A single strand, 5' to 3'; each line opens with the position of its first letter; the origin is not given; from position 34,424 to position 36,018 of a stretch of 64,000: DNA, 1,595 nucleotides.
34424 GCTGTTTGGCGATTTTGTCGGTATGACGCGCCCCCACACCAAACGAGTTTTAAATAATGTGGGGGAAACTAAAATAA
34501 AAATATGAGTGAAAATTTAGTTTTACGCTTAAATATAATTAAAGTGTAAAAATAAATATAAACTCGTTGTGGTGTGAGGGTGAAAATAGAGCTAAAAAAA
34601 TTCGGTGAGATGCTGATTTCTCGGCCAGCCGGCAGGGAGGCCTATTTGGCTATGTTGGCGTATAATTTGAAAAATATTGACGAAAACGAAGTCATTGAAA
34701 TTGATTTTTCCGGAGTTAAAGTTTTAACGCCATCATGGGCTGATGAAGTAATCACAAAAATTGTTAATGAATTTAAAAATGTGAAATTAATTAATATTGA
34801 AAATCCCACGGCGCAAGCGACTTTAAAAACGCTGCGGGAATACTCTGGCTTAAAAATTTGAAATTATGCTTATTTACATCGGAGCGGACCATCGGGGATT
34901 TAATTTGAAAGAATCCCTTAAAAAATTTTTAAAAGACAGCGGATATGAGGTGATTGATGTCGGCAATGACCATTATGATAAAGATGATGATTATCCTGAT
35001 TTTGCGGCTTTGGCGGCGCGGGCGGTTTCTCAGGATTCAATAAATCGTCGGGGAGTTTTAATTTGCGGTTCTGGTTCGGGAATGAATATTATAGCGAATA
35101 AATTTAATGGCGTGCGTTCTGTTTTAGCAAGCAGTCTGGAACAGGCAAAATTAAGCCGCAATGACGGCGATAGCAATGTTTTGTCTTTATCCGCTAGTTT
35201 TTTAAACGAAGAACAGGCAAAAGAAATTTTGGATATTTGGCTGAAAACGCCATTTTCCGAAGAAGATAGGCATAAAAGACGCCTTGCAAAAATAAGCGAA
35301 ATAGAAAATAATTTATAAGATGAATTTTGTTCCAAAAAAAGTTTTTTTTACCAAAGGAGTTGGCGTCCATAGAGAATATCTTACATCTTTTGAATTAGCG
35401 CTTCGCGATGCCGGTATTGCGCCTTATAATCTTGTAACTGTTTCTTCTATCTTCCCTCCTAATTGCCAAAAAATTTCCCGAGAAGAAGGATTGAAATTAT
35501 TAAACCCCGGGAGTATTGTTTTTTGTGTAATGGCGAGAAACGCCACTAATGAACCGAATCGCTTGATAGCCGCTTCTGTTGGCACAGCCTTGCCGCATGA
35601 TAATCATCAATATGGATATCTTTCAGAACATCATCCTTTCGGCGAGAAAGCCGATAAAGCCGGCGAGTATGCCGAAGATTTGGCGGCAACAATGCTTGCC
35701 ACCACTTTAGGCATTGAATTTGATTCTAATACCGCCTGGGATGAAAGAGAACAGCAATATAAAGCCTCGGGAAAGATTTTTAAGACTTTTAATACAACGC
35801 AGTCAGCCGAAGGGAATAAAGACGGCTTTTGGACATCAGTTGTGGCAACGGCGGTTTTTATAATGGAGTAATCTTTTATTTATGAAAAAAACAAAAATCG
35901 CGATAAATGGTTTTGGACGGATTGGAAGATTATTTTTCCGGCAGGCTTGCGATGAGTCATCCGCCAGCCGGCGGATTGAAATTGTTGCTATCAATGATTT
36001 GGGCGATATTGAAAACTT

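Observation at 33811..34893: HATPase_c plus STAS-like two-gene cassette flanked by a duplicated rpiB start: an insertion footprint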

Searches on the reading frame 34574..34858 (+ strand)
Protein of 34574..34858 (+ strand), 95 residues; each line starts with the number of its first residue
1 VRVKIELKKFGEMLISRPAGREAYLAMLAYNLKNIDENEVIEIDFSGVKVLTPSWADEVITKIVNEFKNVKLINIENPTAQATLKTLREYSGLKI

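Call 5: search_protein_families(library=pfam, proteins=[window:34574-34858:+], max_evalue=0.1)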
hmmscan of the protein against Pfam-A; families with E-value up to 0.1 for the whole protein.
window:34574-34858:+ (95 aa): 3 families
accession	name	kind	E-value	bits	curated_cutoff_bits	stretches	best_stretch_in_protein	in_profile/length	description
PF14213.11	DUF4325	-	3.2e-11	43.2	23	1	33-78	11-62/64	STAS-like domain of unknown function (DUF4325)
PF14581.11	SseB_C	-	0.016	15.8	22.5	1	21-85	34-98/106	SseB protein C-terminal domain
PF16309.10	DUF4951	-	0.018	15.6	27.3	1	4-89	20-94/99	Domain of unknown function (DUF4951)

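Call 6: search_protein_families(library=ncbifam, proteins=[window:34574-34858:+], max_evalue=0.1)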
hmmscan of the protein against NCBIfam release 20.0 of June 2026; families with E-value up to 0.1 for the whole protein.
window:34574-34858:+ (95 aa): 0 families

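Call 7: search_protein_families(library=padloc, proteins=[window:34574-34858:+], max_evalue=1)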
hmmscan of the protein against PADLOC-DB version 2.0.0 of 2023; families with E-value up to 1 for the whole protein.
window:34574-34858:+ (95 aa): 2 families
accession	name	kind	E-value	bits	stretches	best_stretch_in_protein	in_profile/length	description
PDLC00290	PtuA1|PtuA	-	0.014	12.8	1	44-75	352-383/414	AAA ATPase domain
PDLC00276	PtuA1|PtuA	-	0.016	12.6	1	33-73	168-207/239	AAA ATPase domain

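Call 10: find_homologous_proteins(query=window:34574-34858:+)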
Query window:34574-34858:+ (95 aa): 1121 proteins with E <= 0.001 among 1123 candidates; the best 120 are listed.
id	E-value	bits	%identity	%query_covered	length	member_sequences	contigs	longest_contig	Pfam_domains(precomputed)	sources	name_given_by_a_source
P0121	1.9e-53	195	100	100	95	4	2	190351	PF14213.12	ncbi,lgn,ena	-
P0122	1.1e-45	171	89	98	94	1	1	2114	PF14213.12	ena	-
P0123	2.1e-45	170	89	97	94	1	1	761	PF14213.12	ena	-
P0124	3.8e-45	169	89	97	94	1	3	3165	PF14213.12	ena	-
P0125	5.8e-45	168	87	98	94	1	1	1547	PF14213.12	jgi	-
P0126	1.4e-44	167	88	97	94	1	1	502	PF14213.12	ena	-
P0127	1.5e-44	167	87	98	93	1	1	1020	PF14213.12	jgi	jgi:hypothetical protein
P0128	2.9e-44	166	87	98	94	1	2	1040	PF14213.12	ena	-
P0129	4.3e-44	165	87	98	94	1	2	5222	PF14213.12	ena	-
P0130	5.6e-44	165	86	98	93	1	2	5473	PF14213.12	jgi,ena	-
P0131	1.2e-43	164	85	98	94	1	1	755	PF14213.12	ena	-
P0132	2.8e-43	163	85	98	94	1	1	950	PF14213.12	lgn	-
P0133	6.9e-42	158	84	98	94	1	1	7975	PF14213.12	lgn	-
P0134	7.7e-42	158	81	98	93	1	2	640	PF14213.12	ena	-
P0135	9.4e-42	158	84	98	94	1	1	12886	PF14213.12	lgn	-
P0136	1.1e-41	158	83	98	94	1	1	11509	PF14213.12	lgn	-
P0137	1.7e-41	157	84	96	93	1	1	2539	PF14213.12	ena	-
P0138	3.1e-41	156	82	96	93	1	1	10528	PF14213.12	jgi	jgi:predicted ATP-binding protein involved in virulence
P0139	3.8e-41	156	77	98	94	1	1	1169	PF14213.12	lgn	-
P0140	5.6e-41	155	80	98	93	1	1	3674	PF14213.12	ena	-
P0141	5.9e-41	155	81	98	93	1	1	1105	PF14213.12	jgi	jgi:hypothetical protein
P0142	6.6e-41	155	78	98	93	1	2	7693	PF14213.12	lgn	-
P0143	6.6e-41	155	80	98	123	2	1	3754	PF14213.12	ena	-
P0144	7.8e-41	155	81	98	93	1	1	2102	PF14213.12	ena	-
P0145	8.7e-41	155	80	98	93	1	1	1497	PF14213.12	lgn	-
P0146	1.7e-40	154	81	96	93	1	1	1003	PF14213.12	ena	-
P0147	2.8e-40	153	78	98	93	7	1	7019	PF14213.12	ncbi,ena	-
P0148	2.9e-40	153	78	98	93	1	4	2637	PF14213.12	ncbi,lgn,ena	-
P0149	4.2e-40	153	80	98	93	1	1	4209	PF14213.12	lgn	-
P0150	4.8e-40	153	81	98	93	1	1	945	PF14213.12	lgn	-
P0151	5.2e-40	152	80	98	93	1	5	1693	PF14213.12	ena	-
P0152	5.9e-40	152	78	98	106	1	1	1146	PF14213.12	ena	-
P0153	6.0e-40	152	78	98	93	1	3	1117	PF14213.12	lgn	-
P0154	6.3e-40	152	82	98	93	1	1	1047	PF14213.12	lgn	-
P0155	6.6e-40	152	80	98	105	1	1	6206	PF14213.12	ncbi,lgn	-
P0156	7.1e-40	152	80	98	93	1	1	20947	PF14213.12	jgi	jgi:hypothetical protein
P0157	1.1e-39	151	76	98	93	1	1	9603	PF14213.12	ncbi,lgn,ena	-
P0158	1.4e-39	151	79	97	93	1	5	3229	PF14213.12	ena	-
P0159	1.5e-39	151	79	96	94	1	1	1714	PF14213.12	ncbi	-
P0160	1.8e-39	151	77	98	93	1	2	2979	PF14213.12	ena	-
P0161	2.0e-39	150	77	98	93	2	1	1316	PF14213.12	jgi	-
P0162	2.2e-39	150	79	96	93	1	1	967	PF14213.12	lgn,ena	-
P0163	2.3e-39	150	78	98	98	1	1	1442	PF14213.12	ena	-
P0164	2.4e-39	150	75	98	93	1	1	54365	PF14213.12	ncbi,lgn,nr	ncbi:MAG: STAS-like domain-containing protein [bacterium]|nr:STAS-like domain-containing protein [ba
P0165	3.2e-39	150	78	98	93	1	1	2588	PF14213.12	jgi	jgi:hypothetical protein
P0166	3.4e-39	150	77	96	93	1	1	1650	PF14213.12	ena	-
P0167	3.6e-39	150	80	96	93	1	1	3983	PF14213.12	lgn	-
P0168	3.7e-39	150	76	98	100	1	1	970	PF14213.12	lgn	-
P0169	4.0e-39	150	78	98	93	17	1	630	PF14213.12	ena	-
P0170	4.1e-39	150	78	98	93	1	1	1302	PF14213.12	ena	-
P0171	4.7e-39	149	78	98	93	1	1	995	PF14213.12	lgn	-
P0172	4.8e-39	149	76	96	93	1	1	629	PF14213.12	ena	-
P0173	5.9e-39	149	77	96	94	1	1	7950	PF14213.12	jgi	jgi:hypothetical protein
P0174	5.9e-39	149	78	98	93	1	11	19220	PF14213.12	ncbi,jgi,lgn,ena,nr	ncbi:MAG TPA: STAS-like domain-containing protein [Candidatus Saccharimonadales bacterium]|jgi:hypot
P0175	6.2e-39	149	77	98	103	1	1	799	PF14213.12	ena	-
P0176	6.2e-39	149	78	98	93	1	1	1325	PF14213.12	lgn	-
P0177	6.3e-39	149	78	96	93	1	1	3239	PF14213.12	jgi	jgi:predicted ATP-binding protein involved in virulence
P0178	6.6e-39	149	77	98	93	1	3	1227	PF14213.12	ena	-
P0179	7.0e-39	149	76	98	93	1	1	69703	PF14213.12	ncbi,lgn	-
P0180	7.7e-39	149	76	98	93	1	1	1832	PF14213.12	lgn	-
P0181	9.2e-39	148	78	96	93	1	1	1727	PF14213.12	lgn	-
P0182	9.8e-39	148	79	97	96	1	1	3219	PF14213.12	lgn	-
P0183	1.1e-38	148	75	98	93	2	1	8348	PF14213.12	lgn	-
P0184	1.2e-38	148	78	98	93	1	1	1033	PF14213.12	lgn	-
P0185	1.2e-38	148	76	98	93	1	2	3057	PF14213.12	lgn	-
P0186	1.3e-38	148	78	98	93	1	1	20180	PF14213.12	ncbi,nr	ncbi:MAG: STAS-like domain-containing protein [Patescibacteria group bacterium]|nr:STAS-like domain-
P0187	1.4e-38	148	76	98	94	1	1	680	PF14213.12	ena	-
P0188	1.6e-38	148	76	98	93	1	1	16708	PF14213.12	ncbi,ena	-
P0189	1.7e-38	148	78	98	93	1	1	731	PF14213.12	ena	-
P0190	1.8e-38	147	78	98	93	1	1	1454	PF14213.12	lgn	-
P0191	1.8e-38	147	76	98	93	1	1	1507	PF14213.12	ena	-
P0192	1.9e-38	147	76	98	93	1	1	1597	PF14213.12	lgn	-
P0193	2.1e-38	147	75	98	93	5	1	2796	PF14213.12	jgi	jgi:hypothetical protein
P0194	2.3e-38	147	77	98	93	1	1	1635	PF14213.12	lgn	-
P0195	2.6e-38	147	74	98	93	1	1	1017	PF14213.12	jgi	jgi:hypothetical protein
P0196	3.0e-38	147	78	96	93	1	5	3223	PF14213.12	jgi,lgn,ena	-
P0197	3.7e-38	146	75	98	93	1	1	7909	PF14213.12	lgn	-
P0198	4.3e-38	146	75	98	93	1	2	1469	PF14213.12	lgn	-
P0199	4.4e-38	146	74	98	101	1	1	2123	PF14213.12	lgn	-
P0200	4.5e-38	146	75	98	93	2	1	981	PF14213.12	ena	-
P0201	4.5e-38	146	75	98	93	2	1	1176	PF14213.12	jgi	-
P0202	4.6e-38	146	77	98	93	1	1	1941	PF14213.12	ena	-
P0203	4.8e-38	146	75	98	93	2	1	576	PF14213.12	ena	-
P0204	4.9e-38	146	73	98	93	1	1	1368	PF14213.12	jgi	jgi:hypothetical protein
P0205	5.1e-38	146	76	98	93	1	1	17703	PF14213.12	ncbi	-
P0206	5.1e-38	146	75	98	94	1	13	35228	PF14213.12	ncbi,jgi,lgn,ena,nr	ncbi:MAG: STAS-like domain-containing protein [Patescibacteria group bacterium]|nr:STAS-like domain-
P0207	6.4e-38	146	73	98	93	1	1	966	PF14213.12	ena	-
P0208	6.6e-38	146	76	98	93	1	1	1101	PF14213.12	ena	-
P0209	6.6e-38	146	75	98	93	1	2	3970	PF14213.12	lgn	-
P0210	6.9e-38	146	75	98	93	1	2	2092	PF14213.12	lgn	-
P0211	7.1e-38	146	73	98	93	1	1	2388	PF14213.12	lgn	-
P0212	7.5e-38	145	77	98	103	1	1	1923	PF14213.12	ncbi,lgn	-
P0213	7.5e-38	145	75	98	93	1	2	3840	PF14213.12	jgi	-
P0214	7.7e-38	145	74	98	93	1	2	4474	PF14213.12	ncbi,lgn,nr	ncbi:MAG: STAS-like domain-containing protein [Patescibacteria group bacterium]|nr:STAS-like domain-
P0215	8.7e-38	145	74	98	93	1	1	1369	PF14213.12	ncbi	-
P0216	8.7e-38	145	75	98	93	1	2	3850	PF14213.12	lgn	-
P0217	8.9e-38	145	75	98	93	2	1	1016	PF14213.12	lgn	-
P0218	9.0e-38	145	76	98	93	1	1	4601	PF14213.12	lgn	-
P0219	9.5e-38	145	76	98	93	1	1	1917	PF14213.12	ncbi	-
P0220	1.1e-37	145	75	98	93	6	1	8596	PF14213.12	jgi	-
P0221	1.1e-37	145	74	98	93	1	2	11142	PF14213.12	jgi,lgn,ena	jgi:predicted ATP-binding protein involved in virulence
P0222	1.1e-37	145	77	98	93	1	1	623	PF14213.12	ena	-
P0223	1.1e-37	145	77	98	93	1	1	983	PF14213.12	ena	-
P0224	1.2e-37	145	76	98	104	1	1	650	PF14213.12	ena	-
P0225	1.2e-37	145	76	98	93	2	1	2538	PF14213.12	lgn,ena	-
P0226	1.2e-37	145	76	98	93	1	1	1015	PF14213.12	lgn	-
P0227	1.3e-37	145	75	98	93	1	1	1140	PF14213.12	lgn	-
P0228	1.3e-37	145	75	98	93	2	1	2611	PF14213.12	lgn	-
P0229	1.3e-37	145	74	98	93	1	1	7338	PF14213.12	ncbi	-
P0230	1.3e-37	145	74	98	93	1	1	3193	PF14213.12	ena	-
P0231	1.4e-37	145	74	98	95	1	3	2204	PF14213.12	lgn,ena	-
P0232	1.5e-37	145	75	98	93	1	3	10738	PF14213.12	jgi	jgi:hypothetical protein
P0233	1.5e-37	145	75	98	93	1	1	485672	PF14213.12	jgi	jgi:hypothetical protein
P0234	1.5e-37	145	74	98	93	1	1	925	PF14213.12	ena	-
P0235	1.5e-37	145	73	98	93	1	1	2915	PF14213.12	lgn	-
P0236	1.5e-37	145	72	100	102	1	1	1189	PF14213.12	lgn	-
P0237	1.6e-37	144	77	98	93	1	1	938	PF14213.12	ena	-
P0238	1.6e-37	144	73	98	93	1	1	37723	PF14213.12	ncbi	-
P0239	1.7e-37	144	74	96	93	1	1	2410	PF14213.12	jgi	-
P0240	1.7e-37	144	78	98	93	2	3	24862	PF14213.12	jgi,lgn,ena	jgi:hypothetical protein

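Call 66: predict_structure(alignment_id=A4)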
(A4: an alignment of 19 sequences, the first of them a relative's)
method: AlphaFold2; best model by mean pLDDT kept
length: 95 residues; sequences in the alignment: 19
mean_pLDDT: 73.8   pTM: 0.68
mean pLDDT of the five models: 73.8, 71.9, 69.5, 62.5, 61.7
residues with pLDDT >= 90: 0; 70-90: 61; 50-70: 30; < 50: 4
segments of 3 or more residues with pLDDT < 50: none
pLDDT, mean of each block of 10 residues (from residue 1): 79 54 67 82 80 69 83 83 74 59
secondary structure, 60 per line:
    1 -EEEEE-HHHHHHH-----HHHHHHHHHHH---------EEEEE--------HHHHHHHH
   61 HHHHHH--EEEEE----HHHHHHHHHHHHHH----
elements in order: E2-6 H8-14 H20-30 E40-44 H53-66 E69-73 H78-91

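Call 69: fold_search(model_id=the predicted structure, library=pdb)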
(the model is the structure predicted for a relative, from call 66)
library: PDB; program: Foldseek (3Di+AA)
matches with E <= 10: 643; with E <= 0.001: 0
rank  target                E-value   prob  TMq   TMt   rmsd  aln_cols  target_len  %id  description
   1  7tic_E                2.4e-01  0.41  0.38  0.14   4.5        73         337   15  Structure of the yeast clamp loader (Replication Factor C RFC) bound to the sliding clamp (Proliferating Cell Nuclear  (released 2022-02-16)
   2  5gk5_E                2.7e-01  0.44  0.45  0.16   6.7       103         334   12  Apo structure of fructose 1,6-bisphosphate aldolase from Escherichia coli at 1.9 angstrom resolution (released 2017-07-05)
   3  9f99_A                2.7e-01  0.28  0.37  0.23  10.1        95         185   18  Crystal structure of MUS81-EME1 bound by compound 10. (released 2024-06-19)
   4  4wau_B                3.1e-01  0.33  0.40  0.29   9.9       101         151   11  Crystal structure of CENP-M solved by native-SAD phasing (released 2014-12-10)
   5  6va7                  3.1e-01  0.30  0.40  0.12   4.9        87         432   11  Crystal structure of glucose-6-phosphate dehydrogenase P396L mutant in complex with catalytic NADP+ (released 2021-01-27)
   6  2ziw_A                3.3e-01  0.33  0.38  0.18   8.8        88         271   15  Crystal structure of the Mus81-Eme1 complex (released 2008-04-29)
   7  9gjp_C                4.3e-01  0.21  0.40  0.10   7.5       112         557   21  OCCM maturation intermediate stalled with an Arginine Finger mutation in Mcm5: Conformer 2 (released 2025-03-05)
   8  3jte                  4.8e-01  0.07  0.25  0.21  12.3       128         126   12  Crystal structure of response regulator receiver domain Protein from clostridium thermocellum (released 2009-09-22)
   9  7zve_E                5.2e-01  0.23  0.40  0.11   5.0        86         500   12  K403 acetylated glucose-6-phosphate dehydrogenase (G6PD) (released 2023-08-23)
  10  3kks_A                5.2e-01  0.13  0.28  0.20  10.6        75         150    9  Crystal structure of catalytic core domain of BIV integrase in crystal form II (released 2010-09-22)
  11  8v46_B                5.5e-01  0.18  0.36  0.12   6.2        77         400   12  CryoEM structure of AriA-AriB complex (Form I) (released 2024-06-26)
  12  7thj_E                5.5e-01  0.16  0.36  0.14   6.4        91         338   11  Structure of the yeast clamp loader (Replication Factor C RFC) bound to the sliding clamp (Proliferating Cell Nuclear  (released 2022-02-16)
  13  7zve_C                5.9e-01  0.21  0.40  0.11   5.0        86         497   12  K403 acetylated glucose-6-phosphate dehydrogenase (G6PD) (released 2023-08-23)
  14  7uc2_A                5.9e-01  0.11  0.31  0.09   6.6        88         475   11  Structure of G6PD-D200N tetramer bound to NADP+ with no symmetry applied (released 2022-09-14)
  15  7jk5_B                6.3e-01  0.16  0.37  0.25   7.1       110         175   13  Structure of Drosophila ORC bound to DNA (released 2020-09-09)
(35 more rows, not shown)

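Call 87: search_protein_families(library=phrogs, proteins=[window:34574-34858:+], max_evalue=0.01)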
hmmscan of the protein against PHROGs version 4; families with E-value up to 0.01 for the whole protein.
window:34574-34858:+ (95 aa): 1 family
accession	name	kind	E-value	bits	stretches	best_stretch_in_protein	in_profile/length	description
phrog_5816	-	unknown function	0.0071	16.1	1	33-77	373-419/441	-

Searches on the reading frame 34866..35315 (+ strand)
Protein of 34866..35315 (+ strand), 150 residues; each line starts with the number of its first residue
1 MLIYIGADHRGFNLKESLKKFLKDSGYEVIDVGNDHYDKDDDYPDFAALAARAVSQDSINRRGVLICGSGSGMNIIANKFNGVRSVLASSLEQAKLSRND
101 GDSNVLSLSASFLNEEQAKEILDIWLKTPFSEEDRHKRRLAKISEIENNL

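Call 5: search_protein_families(library=pfam, proteins=[window:34866-35315:+], max_evalue=0.1)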
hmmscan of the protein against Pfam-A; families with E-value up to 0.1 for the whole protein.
window:34866-35315:+ (150 aa): 2 families
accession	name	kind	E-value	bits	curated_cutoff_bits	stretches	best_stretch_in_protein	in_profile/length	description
PF02502.23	LacAB_rpiB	-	3.1e-46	157.2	24.7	1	3-143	1-138/138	Ribose/Galactose Isomerase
PF04230.19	PS_pyruv_trans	-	0.094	13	25.3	0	16-127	9-121/280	Polysaccharide pyruvyl transferase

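Call 6: search_protein_families(library=ncbifam, proteins=[window:34866-35315:+], max_evalue=0.1)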
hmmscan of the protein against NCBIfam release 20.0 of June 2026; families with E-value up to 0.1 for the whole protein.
window:34866-35315:+ (150 aa): 12 families
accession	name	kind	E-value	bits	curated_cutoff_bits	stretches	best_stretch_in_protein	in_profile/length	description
NF004051.0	PRK05571.1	subfamily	1.1e-47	161.6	135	1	1-148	2-147/149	ribose-5-phosphate isomerase B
TIGR00689.1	rpiB_lacA_lacB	subfamily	1.7e-47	161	88.3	1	3-148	1-144/145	RpiB/LacA/LacB family sugar-phosphate isomerase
TIGR02133.1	RPI_actino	equivalog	2.1e-44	151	168.2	1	2-148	2-147/148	ribose-5-phosphate isomerase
TIGR01120.1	rpiB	equivalog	3.5e-39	134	138.65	1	3-147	2-143/143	ribose 5-phosphate isomerase B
NF006381.0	PRK08622.1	equivalog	1.3e-25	90.2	234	1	1-148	1-146/171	galactose-6-phosphate isomerase subunit LacB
NF009258.0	PRK12615.1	equivalog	1.2e-21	77.3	325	1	1-148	1-146/171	galactose-6-phosphate isomerase subunit LacB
TIGR01119.1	lacB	equivalog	1.7e-21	76.6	312.55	1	1-148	1-146/171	galactose-6-phosphate isomerase subunit LacB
NF051858.1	EryPhIsonDerIRhiz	equivalog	9.3e-20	71.2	240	1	1-148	1-148/150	D-erythrulose-4-phosphate isomerase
NF006380.0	PRK08621.1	equivalog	5.7e-19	68.9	164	1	1-140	1-135/142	galactose-6-phosphate isomerase subunit LacA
NF009257.0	PRK12613.1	equivalog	1.6e-16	60.7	243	1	1-140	1-134/141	galactose-6-phosphate isomerase subunit LacA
TIGR01118.1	lacA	equivalog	7.3e-15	55.3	181.1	1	1-140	1-135/141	galactose-6-phosphate isomerase subunit LacA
NF006753.0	PRK09273.1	equivalog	0.0015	18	137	1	15-109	19-113/211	hypothetical protein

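Call 25: find_related_loci(query=window:34866-35315:+, collection=metagenome_contigs, flank=4000)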
Query window:34866-35315:+ (150 aa) in metagenome_contigs; peptide patterns used: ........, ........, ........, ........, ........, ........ (x = any residue, [..] = any of these).
552 stretches matched a pattern; 125 encode a relative of the query (tblastn E <= 1e-3); the best 80 are kept; 80 distinct loci.
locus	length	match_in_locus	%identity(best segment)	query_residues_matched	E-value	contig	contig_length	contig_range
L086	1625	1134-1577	80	1-148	2e-83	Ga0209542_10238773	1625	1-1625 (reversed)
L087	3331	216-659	77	1-148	5e-77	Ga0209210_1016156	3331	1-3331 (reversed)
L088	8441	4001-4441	73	1-147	2e-73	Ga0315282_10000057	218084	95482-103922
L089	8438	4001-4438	73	1-146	7e-73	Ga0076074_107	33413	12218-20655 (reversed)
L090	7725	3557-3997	73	1-147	3e-72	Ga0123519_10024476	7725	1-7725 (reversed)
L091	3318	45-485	72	1-147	3e-72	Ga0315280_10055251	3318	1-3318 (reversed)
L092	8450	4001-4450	69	1-150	2e-71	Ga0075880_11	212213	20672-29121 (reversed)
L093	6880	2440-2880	71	1-147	3e-71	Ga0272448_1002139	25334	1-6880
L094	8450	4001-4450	69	1-150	2e-71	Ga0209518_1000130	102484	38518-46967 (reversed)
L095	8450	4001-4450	69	1-150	2e-71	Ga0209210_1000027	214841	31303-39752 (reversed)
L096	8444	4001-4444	73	1-148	8e-71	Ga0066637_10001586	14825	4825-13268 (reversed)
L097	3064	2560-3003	70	1-148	2e-71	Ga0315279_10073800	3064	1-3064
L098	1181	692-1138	68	1-149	4e-74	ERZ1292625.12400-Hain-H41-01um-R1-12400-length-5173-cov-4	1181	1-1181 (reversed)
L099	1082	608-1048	71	1-147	2e-74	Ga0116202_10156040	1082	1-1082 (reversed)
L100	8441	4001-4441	71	1-147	6e-69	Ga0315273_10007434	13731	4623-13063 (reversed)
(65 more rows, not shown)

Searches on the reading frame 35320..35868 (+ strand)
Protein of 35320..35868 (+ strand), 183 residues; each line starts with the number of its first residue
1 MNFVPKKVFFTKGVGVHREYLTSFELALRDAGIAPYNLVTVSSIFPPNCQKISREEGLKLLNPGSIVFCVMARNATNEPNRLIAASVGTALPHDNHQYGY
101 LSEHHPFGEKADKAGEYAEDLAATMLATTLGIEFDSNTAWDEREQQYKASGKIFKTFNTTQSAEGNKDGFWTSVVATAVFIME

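Call 5: search_protein_families(library=pfam, proteins=[window:35320-35868:+], max_evalue=0.1)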
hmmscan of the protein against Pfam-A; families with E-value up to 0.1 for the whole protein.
window:35320-35868:+ (183 aa): 1 family
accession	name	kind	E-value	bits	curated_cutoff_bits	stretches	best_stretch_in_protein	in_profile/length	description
PF01862.21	PvlArgDC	-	8.2e-63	211.5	22.7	1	4-181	1-161/161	Pyruvoyl-dependent arginine decarboxylase (PvlArgDC)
